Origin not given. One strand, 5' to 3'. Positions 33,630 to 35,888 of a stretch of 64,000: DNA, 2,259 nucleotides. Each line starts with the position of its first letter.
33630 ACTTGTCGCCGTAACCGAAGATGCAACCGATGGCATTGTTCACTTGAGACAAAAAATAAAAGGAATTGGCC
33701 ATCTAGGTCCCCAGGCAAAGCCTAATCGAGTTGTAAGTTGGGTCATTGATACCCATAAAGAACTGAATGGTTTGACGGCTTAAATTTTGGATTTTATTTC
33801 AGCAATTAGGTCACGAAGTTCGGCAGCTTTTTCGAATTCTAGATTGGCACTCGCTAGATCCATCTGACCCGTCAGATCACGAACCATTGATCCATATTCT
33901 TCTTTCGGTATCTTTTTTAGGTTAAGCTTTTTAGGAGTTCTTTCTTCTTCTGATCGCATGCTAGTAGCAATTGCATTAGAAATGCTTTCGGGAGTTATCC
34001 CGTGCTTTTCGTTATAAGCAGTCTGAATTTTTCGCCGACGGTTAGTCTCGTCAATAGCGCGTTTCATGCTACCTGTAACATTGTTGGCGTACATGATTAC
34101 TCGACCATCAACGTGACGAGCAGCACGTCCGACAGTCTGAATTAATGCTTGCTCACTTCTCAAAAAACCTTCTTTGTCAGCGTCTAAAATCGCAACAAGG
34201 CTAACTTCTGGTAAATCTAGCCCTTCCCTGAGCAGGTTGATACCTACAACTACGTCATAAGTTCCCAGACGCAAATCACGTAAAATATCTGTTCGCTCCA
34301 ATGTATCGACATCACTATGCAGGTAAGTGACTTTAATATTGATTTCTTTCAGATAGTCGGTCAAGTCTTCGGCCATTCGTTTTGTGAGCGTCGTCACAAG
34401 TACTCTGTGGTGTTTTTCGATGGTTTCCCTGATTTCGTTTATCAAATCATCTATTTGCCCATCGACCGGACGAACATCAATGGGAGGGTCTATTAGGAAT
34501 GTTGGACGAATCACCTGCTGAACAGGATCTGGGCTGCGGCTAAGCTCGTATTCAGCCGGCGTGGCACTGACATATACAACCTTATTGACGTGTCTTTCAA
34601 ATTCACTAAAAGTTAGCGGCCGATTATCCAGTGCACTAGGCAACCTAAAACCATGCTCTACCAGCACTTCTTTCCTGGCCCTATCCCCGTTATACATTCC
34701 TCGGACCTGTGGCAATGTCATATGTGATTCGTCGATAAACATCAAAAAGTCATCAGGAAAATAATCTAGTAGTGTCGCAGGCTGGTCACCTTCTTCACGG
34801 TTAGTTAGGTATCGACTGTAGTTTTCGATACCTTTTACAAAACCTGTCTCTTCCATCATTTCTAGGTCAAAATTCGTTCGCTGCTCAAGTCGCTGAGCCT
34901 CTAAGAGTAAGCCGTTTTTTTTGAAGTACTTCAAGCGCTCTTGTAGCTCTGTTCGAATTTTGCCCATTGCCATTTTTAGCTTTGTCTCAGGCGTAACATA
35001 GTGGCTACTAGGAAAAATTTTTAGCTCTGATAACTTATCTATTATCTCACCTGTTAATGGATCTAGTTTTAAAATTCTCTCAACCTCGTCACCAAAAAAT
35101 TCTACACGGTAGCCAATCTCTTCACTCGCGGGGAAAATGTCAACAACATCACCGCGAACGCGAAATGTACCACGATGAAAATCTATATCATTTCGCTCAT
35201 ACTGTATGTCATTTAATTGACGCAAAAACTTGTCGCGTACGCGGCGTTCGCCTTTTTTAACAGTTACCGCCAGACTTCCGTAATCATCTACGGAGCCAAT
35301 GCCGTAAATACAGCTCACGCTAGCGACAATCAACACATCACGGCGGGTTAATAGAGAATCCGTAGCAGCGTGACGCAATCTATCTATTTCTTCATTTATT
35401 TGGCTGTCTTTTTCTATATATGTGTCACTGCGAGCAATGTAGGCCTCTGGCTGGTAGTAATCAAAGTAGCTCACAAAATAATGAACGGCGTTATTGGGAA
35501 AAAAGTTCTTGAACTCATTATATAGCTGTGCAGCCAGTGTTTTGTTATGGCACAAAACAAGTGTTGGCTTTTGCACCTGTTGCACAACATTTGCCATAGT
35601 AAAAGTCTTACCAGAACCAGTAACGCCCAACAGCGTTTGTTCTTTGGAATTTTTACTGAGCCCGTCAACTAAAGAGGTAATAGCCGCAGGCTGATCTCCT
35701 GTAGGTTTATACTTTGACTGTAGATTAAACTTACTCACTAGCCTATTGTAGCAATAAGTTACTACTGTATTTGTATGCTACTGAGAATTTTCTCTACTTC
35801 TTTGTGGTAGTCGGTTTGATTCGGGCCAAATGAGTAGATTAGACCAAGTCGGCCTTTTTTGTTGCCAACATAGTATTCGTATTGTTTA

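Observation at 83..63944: A -10 hexamer sits 6-10 nt before the start codon at 15 or more genes, implying widespread leaderless mRNAs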

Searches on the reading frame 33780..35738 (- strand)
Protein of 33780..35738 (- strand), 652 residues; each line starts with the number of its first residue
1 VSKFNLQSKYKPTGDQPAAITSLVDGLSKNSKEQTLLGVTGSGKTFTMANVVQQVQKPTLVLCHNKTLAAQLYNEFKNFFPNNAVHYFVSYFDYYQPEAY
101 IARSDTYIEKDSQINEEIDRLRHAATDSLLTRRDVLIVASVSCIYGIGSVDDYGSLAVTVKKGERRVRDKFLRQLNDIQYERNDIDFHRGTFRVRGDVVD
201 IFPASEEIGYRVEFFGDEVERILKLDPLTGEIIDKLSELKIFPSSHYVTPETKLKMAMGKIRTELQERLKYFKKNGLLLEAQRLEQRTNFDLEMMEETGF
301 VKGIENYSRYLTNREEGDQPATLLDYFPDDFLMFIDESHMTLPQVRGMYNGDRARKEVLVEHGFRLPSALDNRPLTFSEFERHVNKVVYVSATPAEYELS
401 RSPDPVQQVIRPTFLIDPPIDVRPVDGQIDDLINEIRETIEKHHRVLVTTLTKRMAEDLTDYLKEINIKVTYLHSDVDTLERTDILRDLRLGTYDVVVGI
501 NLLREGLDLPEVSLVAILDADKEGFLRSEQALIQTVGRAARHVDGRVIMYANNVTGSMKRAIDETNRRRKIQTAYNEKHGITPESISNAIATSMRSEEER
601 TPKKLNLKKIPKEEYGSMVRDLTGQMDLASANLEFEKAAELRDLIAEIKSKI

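Call 54: search_protein_families(library=pfam, proteins=[window:33780-35738:-], max_evalue=0.00001)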
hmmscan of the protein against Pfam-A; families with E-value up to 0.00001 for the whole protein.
window:33780-35738:- (652 aa): 6 families
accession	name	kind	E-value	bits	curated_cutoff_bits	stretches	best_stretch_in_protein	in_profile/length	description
PF17757.6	UvrB_inter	-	5.2e-33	113.5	22.9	1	159-247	2-91/91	UvrB interaction domain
PF12344.14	UvrB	-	6.8e-22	77.5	27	1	549-590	1-42/43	Ultra-violet resistance protein B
PF00271.37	Helicase_C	-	1e-20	74.5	23.5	1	430-542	4-109/110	Helicase conserved C-terminal domain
PF04851.21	ResIII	-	2.3e-13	50.8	22.5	1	10-85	2-82/164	Type III restriction enzyme, res subunit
PF02151.25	UVR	-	3.5e-09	36.6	21.5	1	618-650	3-35/36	UvrB/uvrC motif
PF00270.35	DEAD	-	1.1e-06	28.9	26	0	16-86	4-77/167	DEAD/DEAH box helicase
